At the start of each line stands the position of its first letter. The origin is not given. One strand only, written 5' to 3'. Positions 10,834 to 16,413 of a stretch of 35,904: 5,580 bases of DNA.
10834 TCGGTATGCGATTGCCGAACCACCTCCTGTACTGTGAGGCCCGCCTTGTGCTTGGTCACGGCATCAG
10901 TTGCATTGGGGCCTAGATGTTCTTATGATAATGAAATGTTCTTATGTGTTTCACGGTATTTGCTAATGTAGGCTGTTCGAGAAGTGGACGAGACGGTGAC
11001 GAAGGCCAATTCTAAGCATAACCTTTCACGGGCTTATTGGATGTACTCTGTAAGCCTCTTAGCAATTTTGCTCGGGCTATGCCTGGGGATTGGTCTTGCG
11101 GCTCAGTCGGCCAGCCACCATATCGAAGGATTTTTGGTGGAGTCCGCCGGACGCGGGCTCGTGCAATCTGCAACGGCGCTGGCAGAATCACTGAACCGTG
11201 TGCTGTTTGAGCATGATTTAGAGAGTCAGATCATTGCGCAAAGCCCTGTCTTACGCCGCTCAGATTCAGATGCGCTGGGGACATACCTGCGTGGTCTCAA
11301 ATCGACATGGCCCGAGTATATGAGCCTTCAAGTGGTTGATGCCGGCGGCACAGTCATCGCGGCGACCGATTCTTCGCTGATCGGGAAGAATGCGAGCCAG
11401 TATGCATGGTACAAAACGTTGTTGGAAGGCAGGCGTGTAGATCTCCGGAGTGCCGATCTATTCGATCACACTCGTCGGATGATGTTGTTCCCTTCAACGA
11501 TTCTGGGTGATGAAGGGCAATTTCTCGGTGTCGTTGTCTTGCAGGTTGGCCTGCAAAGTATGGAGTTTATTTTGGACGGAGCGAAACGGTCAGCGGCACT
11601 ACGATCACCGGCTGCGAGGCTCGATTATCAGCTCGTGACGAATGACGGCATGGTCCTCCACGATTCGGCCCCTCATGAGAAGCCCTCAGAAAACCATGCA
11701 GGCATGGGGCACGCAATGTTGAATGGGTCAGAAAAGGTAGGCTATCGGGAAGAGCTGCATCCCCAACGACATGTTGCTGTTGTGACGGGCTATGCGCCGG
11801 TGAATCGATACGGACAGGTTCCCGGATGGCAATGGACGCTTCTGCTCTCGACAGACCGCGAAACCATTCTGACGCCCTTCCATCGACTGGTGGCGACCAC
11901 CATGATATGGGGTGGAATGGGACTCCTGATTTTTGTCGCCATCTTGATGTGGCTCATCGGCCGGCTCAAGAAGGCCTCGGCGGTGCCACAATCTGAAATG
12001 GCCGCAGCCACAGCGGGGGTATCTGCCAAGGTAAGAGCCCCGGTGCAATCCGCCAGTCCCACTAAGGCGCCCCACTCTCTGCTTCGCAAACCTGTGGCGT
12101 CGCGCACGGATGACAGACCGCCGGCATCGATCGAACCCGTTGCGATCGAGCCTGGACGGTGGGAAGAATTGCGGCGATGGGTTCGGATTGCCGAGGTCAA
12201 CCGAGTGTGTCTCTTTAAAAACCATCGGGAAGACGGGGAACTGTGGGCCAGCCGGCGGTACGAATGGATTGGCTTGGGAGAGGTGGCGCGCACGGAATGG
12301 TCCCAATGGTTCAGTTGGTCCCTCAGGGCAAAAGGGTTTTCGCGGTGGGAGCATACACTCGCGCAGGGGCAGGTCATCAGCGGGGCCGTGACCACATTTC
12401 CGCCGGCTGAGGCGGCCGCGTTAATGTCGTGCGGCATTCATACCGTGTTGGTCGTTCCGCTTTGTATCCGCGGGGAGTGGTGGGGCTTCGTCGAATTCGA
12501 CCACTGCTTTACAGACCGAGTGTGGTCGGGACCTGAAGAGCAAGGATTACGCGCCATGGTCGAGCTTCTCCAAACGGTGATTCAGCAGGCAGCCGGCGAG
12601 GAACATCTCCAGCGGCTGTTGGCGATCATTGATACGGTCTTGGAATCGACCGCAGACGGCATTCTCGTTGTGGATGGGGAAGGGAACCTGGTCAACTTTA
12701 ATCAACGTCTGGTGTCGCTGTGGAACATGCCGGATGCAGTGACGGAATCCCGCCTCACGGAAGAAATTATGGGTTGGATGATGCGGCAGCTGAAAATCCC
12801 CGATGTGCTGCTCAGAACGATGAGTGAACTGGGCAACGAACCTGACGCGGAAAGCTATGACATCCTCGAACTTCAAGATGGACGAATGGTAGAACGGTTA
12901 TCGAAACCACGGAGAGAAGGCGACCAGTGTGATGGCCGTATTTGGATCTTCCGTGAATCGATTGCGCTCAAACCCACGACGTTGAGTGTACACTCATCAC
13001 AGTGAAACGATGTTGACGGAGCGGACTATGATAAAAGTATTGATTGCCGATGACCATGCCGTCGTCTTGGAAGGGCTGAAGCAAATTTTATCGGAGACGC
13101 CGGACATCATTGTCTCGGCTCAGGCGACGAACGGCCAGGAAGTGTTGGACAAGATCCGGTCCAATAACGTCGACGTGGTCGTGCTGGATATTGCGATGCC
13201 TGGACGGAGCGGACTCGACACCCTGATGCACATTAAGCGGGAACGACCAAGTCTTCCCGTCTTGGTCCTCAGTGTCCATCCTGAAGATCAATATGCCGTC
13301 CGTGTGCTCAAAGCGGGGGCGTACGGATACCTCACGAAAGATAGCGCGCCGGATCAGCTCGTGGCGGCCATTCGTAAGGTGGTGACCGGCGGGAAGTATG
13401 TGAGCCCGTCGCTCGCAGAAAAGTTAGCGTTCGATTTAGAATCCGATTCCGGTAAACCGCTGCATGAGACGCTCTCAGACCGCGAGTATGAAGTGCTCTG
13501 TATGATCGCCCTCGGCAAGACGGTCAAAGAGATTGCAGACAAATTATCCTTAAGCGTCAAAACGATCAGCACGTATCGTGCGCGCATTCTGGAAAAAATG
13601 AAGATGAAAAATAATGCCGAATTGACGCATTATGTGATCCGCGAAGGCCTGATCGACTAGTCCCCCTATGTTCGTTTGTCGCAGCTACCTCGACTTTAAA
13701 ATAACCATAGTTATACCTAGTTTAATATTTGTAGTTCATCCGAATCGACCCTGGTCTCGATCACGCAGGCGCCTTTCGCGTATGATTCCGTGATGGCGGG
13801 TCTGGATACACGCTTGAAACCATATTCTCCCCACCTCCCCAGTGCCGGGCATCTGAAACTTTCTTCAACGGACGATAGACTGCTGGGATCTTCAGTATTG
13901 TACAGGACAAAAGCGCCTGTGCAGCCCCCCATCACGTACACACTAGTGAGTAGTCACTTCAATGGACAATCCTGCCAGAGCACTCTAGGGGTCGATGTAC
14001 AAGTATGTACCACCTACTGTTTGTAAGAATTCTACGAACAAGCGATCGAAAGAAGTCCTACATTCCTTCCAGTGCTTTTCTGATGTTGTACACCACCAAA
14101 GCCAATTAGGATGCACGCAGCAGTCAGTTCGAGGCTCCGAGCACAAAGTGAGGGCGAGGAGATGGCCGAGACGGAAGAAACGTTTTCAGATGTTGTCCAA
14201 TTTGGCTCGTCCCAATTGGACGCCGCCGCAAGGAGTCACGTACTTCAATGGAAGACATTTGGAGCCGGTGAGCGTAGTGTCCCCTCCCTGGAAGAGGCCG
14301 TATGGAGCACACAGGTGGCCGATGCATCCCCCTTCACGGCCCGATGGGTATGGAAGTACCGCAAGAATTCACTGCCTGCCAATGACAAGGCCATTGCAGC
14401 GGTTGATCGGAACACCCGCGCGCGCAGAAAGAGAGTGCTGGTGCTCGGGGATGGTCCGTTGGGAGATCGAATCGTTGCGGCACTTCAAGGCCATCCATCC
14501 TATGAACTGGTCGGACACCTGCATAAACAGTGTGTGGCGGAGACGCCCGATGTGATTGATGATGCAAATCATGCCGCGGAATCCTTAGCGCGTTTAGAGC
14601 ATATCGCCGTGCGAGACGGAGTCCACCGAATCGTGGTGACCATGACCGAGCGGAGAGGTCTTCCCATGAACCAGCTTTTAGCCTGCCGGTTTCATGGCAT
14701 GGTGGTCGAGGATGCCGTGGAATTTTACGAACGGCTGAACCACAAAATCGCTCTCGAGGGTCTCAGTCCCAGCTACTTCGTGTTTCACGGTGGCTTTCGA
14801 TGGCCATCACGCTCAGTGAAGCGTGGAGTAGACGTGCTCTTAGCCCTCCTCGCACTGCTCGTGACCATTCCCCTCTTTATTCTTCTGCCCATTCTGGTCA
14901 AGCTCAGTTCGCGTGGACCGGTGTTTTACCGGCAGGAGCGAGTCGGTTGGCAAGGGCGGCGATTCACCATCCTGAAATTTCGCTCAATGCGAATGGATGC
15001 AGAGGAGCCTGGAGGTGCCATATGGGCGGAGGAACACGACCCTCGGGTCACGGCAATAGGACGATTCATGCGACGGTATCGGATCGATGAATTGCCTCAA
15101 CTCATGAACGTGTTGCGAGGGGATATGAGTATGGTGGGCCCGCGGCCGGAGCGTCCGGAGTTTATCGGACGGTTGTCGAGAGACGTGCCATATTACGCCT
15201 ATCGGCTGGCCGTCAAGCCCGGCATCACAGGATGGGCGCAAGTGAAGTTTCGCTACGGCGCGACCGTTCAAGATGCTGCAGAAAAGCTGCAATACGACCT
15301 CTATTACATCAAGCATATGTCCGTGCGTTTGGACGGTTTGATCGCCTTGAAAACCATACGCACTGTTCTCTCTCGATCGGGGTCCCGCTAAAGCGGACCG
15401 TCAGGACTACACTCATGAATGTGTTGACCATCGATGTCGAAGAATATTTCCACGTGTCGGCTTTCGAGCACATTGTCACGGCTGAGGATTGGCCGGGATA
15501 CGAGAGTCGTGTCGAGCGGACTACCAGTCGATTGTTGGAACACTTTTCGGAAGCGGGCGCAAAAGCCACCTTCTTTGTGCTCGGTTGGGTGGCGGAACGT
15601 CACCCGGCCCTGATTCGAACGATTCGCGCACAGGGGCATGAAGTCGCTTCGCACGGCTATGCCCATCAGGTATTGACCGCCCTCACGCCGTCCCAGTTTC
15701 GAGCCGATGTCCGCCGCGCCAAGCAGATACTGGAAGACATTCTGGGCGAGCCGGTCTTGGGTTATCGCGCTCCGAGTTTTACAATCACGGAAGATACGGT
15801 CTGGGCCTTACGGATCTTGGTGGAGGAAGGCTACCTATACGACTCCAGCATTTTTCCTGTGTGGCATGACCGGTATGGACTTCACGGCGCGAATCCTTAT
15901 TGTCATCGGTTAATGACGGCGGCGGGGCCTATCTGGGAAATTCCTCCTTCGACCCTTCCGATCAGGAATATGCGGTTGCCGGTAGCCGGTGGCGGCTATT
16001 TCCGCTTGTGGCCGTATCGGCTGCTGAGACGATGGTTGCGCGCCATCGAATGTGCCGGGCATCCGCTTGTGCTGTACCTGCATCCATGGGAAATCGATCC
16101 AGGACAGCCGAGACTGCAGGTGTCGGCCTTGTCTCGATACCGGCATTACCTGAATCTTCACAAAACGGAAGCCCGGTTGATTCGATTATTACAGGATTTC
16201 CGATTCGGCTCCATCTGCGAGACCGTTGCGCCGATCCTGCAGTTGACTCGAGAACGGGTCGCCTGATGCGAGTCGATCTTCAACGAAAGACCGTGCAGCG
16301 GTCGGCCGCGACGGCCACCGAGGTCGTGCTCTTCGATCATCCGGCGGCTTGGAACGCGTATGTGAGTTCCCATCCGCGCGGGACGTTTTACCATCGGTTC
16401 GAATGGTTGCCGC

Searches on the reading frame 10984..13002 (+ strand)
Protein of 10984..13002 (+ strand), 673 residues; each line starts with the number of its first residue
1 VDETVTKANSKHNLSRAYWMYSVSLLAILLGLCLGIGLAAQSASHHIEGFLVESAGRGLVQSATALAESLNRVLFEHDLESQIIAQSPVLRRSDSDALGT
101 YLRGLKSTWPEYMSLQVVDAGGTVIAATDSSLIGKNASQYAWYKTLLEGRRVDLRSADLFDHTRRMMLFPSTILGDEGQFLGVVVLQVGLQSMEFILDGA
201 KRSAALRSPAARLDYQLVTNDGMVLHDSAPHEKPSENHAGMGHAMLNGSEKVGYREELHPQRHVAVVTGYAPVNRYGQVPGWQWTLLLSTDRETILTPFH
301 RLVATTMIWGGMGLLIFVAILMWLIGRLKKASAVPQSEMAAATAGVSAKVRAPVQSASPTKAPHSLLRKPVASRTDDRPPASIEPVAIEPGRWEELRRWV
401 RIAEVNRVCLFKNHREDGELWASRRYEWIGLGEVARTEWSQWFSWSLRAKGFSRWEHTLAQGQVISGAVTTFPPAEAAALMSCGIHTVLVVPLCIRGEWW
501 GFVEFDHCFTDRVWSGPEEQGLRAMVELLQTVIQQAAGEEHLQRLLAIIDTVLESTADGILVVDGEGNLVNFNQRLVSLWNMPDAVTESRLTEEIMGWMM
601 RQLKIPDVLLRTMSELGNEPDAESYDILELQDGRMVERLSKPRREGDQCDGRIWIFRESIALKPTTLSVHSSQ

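Call 6: search_protein_families(library=pfam, proteins=[window:10984-13002:+], max_evalue=0.001)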
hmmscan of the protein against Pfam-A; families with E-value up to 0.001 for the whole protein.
window:10984-13002:+ (673 aa): 3 families
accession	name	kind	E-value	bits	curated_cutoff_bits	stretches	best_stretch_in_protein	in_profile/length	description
PF02743.24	dCache_1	-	4.8e-10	39.8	45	1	52-286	4-237/240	Cache domain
PF01590.32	GAF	-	2.8e-06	28.3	22.4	1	401-537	15-130/133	GAF domain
PF12860.13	PAS_7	-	0.0001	22.8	27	1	553-606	1-55/115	PAS fold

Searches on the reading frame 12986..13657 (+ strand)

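Call 6: search_protein_families(library=pfam, proteins=[window:12986-13657:+], max_evalue=0.001)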
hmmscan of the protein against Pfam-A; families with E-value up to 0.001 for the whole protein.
window:12986-13657:+ (224 aa): 4 families
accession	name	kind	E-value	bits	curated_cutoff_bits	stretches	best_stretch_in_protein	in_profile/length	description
PF00072.30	Response_reg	-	2.2e-31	108.7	30.2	1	18-130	1-111/111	Response regulator receiver domain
PF00196.25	GerE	-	1e-18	67.2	23.5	1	162-216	2-56/57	Bacterial regulatory proteins, luxR family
PF08281.18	Sigma70_r4_2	-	1.5e-05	25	25.7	1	160-205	8-54/54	Sigma-70, region 4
PF04545.22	Sigma70_r4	-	1.8e-05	24.6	24.1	1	162-206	4-49/50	Sigma-70, region 4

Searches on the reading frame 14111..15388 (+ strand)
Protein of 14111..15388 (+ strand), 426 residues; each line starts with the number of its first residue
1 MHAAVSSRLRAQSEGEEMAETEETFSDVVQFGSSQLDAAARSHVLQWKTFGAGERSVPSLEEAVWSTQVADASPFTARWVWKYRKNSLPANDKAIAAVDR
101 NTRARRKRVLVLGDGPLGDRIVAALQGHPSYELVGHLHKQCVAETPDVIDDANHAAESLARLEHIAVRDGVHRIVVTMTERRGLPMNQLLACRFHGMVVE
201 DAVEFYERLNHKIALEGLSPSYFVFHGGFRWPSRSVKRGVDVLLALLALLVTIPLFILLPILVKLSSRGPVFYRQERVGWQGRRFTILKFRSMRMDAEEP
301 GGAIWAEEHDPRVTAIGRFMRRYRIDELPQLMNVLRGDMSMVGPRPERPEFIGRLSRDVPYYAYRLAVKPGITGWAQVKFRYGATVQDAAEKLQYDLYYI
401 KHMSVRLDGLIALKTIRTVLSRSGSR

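Call 6: search_protein_families(library=pfam, proteins=[window:14111-15388:+], max_evalue=0.001)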
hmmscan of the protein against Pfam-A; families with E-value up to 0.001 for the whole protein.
window:14111-15388:+ (426 aa): 1 family
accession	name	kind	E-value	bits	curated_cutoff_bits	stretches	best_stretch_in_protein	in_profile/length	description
PF02397.22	Bac_transf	-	3e-67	226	27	1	237-420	1-178/179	Bacterial sugar transferase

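Call 37: search_protein_families(library=ncbifam, proteins=[window:14111-15388:+], max_evalue=0.00001)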
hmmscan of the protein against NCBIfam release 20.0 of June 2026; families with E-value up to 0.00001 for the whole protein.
window:14111-15388:+ (426 aa): 10 families
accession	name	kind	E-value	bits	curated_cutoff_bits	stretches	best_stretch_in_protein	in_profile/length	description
TIGR03013.1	EpsB_2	subfamily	1.4e-115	386.9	393.35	1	98-426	115-443/443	TIGR03013 family XrtA/PEP-CTERM system glycosyltransferase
TIGR03025.1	EPS_sugtrans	subfamily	4.1e-101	339.4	295.55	1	100-425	119-444/445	exopolysaccharide biosynthesis polyprenyl glycosylphosphotransferase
TIGR03023.1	WcaJ_sugtrans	equivalog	2e-83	281.2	410.75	1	100-421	123-448/453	undecaprenyl-phosphate glucose phosphotransferase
TIGR03022.1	WbaP_sugtrans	subfamily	2.6e-54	185.2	403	1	233-425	255-455/456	undecaprenyl-phosphate galactose phosphotransferase WbaP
NF007518.0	PRK10124.1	equivalog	2e-47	162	684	1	95-416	133-454/464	undecaprenyl-phosphate glucose phosphotransferase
NF041877.1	EPS_EpsZ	equivalog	1.9e-46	158.7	800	1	108-424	136-457/459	exopolysaccharide biosynthesis polyisoprenyl-phosphate hexose-1-phosphate transferase EpsZ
NF052601.1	undeca_RfbP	equivalog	8.2e-46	156.2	330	1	233-420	41-236/244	undecaprenyl-phosphate galactose phosphotransferase family protein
NF050817.1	PolSacchBiosHfsE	equivalog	3.7e-44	151.2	750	1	235-420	270-460/467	polysaccharide biosynthesis protein HfsE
NF011751.0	PRK15204.1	equivalog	1.2e-33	116.5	907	1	232-425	275-475/476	undecaprenyl-phosphate galactose phosphotransferase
NF045514.1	glycotran_HepC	equivalog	2.3e-27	95.7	140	1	234-346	114-211/220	heterocyst development glycosyltransferase HepC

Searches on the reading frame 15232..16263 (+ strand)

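Call 7: search_protein_families(library=pfam, proteins=[window:15232-16263:+], max_evalue=0.001)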
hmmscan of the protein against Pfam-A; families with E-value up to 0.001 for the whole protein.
window:15232-16263:+ (344 aa): 4 families
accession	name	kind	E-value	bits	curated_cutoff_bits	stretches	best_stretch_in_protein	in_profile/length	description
PF11959.13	DUF3473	-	9.8e-45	152.2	29.6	1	205-331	1-128/130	Domain of unknown function (DUF3473)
PF01522.26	Polysacc_deac_1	-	1.7e-23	83.3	23.1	1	90-193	17-116/124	Polysaccharide deacetylase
PF10096.14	DUF2334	-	2e-05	24.7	26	1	127-201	58-148/203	Uncharacterized protein conserved in bacteria (DUF2334)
PF03065.20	Glyco_hydro_57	-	0.00051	19.9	21.2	1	119-202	86-167/291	Glycosyl hydrolase family 57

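Call 37: search_protein_families(library=ncbifam, proteins=[window:15232-16263:+], max_evalue=0.00001)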
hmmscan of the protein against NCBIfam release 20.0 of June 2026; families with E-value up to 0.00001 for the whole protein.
window:15232-16263:+ (344 aa): 9 families
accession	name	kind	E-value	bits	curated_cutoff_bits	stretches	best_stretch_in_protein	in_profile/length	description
TIGR03006.1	pepcterm_polyde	equivalog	4.4e-111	370.4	276.2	1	63-330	1-269/272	XrtA system polysaccharide deacetylase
TIGR02764.1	spore_ybaN_pdaB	equivalog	1.8e-17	63.8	237.4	1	95-191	18-114/191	polysaccharide deacetylase family sporulation protein PdaB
TIGR04243.1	nodulat_NodB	equivalog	2e-14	53.5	240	1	97-186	16-106/197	chitooligosaccharide deacetylase NodB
NF045821.1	PgAcgDacpgdA1_Bac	equivalog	5.1e-14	51.8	400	1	98-192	103-198/282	peptidoglycan-N-acetylglucosamine deacetylase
NF045820.1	PgAcgDacpgdA_Strep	equivalog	3.2e-10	39.4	800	1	96-190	281-375/463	peptidoglycan-N-acetylglucosamine deacetylase PgdA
TIGR03212.1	uraD_N-term-dom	equivalog_domain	3.3e-10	39.5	424.6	1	97-207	78-184/297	allantoinase PuuE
TIGR02884.1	spore_pdaA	equivalog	9.7e-10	38.5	298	1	96-189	50-144/224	delta-lactam-biosynthetic de-N-acetylase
TIGR02873.1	spore_ylxY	hypoth_equivalog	7.1e-09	35.3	391.5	1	99-186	101-188/268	probable sporulation protein, polysaccharide deacetylase family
NF045822.1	PgAcgDacpgdA2_Bac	equivalog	7.3e-07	28.8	400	1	96-175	82-162/274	peptidoglycan-N-acetylglucosamine deacetylase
